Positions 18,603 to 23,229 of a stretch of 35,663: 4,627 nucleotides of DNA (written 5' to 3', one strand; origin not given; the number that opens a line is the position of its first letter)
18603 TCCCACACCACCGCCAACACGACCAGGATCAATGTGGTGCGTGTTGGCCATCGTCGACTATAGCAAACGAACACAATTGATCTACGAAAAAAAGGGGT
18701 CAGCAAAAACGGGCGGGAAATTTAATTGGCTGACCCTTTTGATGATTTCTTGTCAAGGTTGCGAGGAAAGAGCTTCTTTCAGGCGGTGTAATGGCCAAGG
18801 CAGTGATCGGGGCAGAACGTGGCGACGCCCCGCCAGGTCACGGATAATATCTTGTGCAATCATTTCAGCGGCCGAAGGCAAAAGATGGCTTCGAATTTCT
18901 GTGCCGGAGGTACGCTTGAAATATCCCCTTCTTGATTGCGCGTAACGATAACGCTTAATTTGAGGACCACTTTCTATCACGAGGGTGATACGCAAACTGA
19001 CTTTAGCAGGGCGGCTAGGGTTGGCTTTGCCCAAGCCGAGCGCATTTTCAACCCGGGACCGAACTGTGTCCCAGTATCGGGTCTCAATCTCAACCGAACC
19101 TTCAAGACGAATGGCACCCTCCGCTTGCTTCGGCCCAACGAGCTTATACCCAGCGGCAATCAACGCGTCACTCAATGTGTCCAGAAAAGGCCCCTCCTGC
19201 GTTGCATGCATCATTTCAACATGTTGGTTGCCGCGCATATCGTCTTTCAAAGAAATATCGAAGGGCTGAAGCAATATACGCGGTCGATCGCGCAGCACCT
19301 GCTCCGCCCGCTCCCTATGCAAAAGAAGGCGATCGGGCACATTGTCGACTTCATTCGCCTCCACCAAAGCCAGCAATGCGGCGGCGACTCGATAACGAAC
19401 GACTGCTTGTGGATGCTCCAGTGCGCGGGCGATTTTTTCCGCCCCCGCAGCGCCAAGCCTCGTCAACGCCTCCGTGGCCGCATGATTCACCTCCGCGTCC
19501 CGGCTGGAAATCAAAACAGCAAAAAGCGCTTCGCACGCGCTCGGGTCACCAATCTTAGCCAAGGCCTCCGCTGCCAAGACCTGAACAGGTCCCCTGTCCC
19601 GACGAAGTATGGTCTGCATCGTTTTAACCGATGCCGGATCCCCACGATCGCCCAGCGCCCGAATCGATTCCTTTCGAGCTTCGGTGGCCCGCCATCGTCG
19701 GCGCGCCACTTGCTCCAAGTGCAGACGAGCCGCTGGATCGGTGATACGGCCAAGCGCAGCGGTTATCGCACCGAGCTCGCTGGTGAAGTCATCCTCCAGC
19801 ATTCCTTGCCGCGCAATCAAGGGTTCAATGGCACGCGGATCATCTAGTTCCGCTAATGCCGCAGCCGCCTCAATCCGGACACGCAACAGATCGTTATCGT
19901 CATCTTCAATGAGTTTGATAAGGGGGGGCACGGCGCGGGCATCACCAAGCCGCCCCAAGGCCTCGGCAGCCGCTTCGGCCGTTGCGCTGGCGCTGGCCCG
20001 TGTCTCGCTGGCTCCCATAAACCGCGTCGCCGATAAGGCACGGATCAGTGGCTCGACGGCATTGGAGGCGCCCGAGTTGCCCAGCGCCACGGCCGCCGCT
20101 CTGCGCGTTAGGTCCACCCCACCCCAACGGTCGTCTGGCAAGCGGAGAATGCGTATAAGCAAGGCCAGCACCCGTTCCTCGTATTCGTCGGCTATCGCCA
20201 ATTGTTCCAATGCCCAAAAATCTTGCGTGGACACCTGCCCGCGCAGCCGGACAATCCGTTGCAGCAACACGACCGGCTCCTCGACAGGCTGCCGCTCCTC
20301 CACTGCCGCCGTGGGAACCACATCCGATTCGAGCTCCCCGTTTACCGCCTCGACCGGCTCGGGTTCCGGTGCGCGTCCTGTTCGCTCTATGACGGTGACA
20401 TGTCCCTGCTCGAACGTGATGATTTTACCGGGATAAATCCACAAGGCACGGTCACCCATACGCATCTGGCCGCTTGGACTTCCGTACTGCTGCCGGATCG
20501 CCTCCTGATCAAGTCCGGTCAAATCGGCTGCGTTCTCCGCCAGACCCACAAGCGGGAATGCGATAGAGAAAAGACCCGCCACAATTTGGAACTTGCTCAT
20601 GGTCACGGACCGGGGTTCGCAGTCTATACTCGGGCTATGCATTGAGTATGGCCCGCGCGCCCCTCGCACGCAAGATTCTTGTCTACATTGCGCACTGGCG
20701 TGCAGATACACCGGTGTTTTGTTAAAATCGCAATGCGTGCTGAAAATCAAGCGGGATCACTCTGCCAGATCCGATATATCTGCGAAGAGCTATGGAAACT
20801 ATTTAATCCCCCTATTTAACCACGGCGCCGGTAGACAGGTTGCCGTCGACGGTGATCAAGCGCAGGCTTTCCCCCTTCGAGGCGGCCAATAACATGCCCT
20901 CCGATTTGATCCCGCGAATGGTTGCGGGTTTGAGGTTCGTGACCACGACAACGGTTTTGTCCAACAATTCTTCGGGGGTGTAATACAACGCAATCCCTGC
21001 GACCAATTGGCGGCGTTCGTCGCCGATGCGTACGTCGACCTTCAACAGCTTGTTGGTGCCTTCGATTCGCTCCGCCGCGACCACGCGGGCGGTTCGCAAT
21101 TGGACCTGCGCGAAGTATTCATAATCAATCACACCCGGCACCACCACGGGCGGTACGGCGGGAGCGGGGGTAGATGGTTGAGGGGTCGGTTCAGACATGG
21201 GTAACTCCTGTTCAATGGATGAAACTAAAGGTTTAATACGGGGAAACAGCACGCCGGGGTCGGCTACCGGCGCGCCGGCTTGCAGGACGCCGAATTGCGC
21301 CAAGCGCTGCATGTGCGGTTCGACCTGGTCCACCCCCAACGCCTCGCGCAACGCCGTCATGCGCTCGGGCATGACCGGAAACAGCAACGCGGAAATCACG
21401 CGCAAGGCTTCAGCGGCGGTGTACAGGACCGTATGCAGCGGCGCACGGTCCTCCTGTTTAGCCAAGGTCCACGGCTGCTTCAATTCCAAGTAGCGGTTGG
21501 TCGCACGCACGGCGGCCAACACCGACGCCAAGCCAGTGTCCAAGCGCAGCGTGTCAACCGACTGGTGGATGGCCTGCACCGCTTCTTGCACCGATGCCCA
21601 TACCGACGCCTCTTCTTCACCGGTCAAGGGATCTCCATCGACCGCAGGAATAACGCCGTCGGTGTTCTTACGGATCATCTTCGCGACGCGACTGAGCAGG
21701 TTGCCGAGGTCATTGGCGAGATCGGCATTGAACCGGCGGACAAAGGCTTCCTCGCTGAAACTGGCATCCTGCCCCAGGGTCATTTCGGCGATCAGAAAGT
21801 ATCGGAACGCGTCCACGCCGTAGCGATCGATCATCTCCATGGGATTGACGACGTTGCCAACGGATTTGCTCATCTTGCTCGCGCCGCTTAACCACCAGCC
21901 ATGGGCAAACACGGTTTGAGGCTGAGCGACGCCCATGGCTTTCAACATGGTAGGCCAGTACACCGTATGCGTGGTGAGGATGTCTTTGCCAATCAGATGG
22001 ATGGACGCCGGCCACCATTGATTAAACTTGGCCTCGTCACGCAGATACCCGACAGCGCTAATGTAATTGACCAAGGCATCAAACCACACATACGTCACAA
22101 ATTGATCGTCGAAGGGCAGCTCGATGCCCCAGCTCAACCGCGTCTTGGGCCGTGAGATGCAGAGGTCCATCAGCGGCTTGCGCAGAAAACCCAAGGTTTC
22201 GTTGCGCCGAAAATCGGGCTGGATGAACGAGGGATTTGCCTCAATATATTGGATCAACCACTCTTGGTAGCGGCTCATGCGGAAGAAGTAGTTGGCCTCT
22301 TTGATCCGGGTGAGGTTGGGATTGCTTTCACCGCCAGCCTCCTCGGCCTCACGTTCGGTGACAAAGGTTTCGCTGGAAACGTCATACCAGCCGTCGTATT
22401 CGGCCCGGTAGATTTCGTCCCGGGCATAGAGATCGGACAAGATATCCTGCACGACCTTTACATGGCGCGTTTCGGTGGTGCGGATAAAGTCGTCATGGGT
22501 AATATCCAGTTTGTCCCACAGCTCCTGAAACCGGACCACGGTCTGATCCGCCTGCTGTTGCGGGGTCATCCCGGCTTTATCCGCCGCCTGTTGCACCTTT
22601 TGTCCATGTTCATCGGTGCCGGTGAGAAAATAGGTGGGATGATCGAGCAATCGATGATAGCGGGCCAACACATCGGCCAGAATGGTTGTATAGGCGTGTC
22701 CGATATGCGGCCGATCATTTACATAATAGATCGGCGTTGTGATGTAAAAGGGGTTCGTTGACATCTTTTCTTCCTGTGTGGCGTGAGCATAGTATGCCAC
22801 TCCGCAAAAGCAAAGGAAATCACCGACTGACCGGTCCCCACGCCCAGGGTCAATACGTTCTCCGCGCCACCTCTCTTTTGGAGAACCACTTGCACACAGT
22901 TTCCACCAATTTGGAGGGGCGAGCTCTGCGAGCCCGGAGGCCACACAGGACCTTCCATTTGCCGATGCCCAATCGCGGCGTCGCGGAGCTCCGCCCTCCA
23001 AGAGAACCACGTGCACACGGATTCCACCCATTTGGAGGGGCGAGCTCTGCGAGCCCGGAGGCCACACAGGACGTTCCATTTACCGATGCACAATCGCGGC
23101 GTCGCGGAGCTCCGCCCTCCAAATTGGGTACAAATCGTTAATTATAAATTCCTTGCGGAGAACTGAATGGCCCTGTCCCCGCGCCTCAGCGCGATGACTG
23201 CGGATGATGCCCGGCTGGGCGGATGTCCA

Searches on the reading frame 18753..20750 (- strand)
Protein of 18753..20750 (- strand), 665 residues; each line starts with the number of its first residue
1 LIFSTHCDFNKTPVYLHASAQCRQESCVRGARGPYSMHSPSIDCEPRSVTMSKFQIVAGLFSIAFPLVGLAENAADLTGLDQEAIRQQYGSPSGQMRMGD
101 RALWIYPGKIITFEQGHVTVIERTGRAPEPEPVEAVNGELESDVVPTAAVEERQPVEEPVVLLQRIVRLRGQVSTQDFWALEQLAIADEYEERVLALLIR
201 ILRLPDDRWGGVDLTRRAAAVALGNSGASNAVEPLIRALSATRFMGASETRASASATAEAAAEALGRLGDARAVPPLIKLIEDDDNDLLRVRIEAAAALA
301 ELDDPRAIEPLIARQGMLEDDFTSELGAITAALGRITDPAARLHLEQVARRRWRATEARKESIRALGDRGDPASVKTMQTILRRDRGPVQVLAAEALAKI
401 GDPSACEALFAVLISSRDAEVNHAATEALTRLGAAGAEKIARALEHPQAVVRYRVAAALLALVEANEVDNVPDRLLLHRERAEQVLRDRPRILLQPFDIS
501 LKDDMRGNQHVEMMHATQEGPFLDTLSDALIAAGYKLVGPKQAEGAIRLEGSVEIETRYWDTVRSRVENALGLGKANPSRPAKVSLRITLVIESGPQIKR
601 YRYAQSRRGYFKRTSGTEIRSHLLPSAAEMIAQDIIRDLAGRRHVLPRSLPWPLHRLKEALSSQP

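Call 3: search_protein_families(library=pfam, proteins=[window:18753-20750:-])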
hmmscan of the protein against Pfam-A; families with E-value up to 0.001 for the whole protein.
window:18753-20750:- (665 aa): 3 families
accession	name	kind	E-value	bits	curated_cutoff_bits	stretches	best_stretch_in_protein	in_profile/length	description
PF13646.12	HEAT_2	-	1.2e-23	83.6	27.7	2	357-429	15-87/88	HEAT repeats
PF03130.22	HEAT_PBS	-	2.5e-17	61.8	20.9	2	259-283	3-27/27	PBS lyase HEAT-like repeat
PF00514.29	Arm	-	0.00062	20.2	20.6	0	269-301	9-38/41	Armadillo/beta-catenin-like repeat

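Call 5: search_protein_families(library=ncbifam, proteins=[window:18753-20750:-], max_evalue=0.00001)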
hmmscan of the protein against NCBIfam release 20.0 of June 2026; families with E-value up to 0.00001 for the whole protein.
window:18753-20750:- (665 aa): 2 families
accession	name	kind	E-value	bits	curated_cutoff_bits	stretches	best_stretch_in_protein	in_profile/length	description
NF058502.1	phyc_lyase_CpcE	equivalog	1.8e-16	60.4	330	1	260-313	61-111/260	C-phycocyanin alpha-cysteine-84 phycocyanobilin lyase subunit CpcE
NF045915.1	PhycobilmeDegNblB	equivalog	7.2e-12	45.3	300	0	363-445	120-201/214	phycobilisome degradation protein NblB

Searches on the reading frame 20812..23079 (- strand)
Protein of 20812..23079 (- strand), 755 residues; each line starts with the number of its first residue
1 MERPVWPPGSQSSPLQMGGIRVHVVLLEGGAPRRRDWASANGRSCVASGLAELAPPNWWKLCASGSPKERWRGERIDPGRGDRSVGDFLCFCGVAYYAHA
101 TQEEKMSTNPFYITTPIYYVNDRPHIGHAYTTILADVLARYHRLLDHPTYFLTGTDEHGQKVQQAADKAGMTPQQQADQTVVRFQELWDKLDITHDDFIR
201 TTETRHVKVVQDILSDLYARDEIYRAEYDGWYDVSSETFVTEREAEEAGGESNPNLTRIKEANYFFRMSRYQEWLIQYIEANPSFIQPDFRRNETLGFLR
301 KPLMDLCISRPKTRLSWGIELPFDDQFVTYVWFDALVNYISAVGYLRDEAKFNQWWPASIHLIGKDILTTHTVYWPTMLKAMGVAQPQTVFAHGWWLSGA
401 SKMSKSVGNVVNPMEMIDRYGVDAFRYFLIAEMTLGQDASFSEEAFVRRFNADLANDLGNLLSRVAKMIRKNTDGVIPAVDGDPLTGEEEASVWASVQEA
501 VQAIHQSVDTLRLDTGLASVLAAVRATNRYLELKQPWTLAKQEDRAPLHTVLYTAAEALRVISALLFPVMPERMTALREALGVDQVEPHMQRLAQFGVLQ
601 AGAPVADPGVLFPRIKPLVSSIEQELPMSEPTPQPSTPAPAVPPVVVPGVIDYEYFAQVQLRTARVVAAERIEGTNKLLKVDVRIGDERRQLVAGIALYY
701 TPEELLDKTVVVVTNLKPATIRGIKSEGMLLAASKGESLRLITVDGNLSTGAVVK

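Call 6: search_protein_families(library=pfam, proteins=[window:20812-23079:-])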
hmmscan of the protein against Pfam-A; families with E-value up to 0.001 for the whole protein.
window:20812-23079:- (755 aa): 5 families
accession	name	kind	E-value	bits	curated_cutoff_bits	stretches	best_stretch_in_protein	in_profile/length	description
PF09334.17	tRNA-synt_1g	-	3.3e-105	352.5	20.1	2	260-465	179-390/391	tRNA synthetases class I (M)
PF00133.28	tRNA-synt_1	-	1.9e-30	106.4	22.7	3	330-441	300-413/414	tRNA synthetases class I (I, L, M and V)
PF01588.26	tRNA_bind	-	2.8e-26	91.9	27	1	661-751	1-94/96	Putative tRNA binding domain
PF01406.26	tRNA-synt_1e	-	3.1e-14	53.5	27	1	120-238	19-137/301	tRNA synthetases class I (C) catalytic domain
PF19303.5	Anticodon_3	-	5.8e-10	39.7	23.5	1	486-616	7-136/152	Anticodon binding domain of methionyl tRNA ligase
